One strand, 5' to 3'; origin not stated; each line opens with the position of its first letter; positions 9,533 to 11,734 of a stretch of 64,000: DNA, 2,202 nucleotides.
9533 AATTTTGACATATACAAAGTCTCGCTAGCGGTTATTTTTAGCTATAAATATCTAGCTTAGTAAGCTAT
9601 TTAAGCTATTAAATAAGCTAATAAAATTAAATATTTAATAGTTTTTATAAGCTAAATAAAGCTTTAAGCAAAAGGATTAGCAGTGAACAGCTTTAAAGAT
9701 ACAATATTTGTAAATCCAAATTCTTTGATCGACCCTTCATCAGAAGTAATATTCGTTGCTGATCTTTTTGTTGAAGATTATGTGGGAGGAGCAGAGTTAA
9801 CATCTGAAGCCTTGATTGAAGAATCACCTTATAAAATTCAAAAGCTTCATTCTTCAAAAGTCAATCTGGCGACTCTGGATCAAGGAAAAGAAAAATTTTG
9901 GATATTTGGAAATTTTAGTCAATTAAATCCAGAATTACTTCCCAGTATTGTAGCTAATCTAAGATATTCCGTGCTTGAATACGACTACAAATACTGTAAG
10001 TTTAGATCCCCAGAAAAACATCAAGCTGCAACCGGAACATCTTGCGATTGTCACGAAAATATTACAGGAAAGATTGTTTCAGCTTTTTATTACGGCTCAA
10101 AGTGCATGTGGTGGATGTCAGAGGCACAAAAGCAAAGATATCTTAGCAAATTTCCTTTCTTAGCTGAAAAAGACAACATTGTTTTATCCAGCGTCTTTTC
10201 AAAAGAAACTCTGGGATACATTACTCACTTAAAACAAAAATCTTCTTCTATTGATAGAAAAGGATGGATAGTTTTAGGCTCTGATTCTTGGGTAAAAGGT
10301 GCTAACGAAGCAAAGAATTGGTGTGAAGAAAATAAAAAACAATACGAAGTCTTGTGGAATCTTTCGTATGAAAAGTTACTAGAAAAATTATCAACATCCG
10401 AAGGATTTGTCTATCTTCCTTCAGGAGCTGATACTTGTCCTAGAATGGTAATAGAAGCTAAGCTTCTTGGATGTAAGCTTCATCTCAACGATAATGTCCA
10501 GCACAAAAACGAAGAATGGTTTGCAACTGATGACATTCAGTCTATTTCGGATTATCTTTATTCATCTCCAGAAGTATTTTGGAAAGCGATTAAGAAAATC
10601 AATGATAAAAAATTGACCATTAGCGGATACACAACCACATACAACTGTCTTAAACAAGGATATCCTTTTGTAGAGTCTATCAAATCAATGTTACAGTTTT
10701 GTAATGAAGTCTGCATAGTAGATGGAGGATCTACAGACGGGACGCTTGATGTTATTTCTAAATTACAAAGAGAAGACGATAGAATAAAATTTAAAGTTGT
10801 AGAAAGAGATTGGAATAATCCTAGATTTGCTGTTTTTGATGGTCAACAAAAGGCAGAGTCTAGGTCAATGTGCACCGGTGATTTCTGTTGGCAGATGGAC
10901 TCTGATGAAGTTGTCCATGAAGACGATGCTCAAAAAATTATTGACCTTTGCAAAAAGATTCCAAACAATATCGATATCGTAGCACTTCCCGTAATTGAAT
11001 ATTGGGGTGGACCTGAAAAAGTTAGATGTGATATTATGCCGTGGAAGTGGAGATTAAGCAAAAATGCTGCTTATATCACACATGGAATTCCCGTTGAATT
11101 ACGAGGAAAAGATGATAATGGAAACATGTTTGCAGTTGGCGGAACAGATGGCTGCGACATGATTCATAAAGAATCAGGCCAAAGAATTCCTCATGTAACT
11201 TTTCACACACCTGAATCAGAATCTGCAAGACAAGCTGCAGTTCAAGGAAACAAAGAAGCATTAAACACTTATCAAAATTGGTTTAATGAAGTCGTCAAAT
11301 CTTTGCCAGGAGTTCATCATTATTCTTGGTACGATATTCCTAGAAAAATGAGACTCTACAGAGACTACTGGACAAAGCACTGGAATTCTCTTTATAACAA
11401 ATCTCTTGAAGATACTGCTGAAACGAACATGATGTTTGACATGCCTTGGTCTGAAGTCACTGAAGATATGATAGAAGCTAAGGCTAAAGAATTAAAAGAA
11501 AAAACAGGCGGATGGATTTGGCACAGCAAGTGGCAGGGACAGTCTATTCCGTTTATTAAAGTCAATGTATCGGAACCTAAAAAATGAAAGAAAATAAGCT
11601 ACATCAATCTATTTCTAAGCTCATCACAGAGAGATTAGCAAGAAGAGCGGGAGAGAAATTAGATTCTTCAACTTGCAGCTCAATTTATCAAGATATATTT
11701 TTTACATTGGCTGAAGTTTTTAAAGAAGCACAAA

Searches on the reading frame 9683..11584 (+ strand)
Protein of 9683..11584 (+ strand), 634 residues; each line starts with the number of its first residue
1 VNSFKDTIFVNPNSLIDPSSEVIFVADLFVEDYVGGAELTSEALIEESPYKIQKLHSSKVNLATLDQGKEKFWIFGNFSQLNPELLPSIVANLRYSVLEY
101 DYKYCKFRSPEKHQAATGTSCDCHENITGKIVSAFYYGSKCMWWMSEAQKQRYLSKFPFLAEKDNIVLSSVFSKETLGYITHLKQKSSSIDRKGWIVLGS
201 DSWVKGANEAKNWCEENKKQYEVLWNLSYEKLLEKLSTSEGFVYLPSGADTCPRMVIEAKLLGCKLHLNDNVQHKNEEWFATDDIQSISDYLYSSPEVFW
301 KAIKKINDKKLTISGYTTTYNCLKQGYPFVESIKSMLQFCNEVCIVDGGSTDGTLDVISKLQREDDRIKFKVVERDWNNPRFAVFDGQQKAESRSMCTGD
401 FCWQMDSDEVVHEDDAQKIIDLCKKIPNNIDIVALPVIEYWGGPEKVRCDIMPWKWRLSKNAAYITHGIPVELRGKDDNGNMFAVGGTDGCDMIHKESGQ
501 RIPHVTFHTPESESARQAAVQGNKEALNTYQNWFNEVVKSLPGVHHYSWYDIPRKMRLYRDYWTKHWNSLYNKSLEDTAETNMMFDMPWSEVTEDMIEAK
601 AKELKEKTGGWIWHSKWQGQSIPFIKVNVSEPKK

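Call 64: search_protein_families(library=phrogs, proteins=[window:9683-11584:+], max_evalue=0.00001)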
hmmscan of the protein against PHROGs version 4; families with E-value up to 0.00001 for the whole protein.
window:9683-11584:+ (634 aa): 1 family
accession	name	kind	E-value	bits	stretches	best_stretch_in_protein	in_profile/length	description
phrog_13126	-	moron, auxiliary metabolic gene and host takeover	4.1e-07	30.5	1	314-427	4-104/394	beta-1,4-glycosyltransferase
